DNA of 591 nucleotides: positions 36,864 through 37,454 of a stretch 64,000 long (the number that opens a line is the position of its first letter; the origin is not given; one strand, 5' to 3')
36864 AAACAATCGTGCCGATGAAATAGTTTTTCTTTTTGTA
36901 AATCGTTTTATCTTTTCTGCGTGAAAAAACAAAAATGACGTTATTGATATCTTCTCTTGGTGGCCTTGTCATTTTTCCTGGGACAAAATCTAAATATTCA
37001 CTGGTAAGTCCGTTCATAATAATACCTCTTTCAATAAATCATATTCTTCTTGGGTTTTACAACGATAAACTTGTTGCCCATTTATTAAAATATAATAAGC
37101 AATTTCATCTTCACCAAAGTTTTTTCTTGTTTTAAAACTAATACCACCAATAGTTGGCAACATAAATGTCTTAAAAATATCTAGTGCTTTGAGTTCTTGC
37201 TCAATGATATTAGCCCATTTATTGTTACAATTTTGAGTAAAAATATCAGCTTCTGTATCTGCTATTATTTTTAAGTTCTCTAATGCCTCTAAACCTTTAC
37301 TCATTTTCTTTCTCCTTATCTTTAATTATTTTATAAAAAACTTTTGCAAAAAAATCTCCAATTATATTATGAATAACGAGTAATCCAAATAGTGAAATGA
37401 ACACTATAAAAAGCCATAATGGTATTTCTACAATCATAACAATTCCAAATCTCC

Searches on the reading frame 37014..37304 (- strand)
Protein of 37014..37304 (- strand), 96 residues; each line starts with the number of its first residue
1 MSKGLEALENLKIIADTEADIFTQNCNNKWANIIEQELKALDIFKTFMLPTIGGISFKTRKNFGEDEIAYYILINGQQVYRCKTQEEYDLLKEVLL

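Call 67: search_protein_families(library=pfam, proteins=[window:37014-37304:-], max_evalue=5)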
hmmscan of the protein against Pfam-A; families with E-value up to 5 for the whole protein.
window:37014-37304:- (96 aa): 0 families

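Call 68: search_protein_families(library=phrogs, proteins=[window:37014-37304:-], max_evalue=5)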
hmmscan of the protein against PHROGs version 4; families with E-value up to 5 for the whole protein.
window:37014-37304:- (96 aa): 1 family
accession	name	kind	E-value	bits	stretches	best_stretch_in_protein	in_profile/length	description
phrog_3252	-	unknown function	0.29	11.7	1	70-88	5-23/53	-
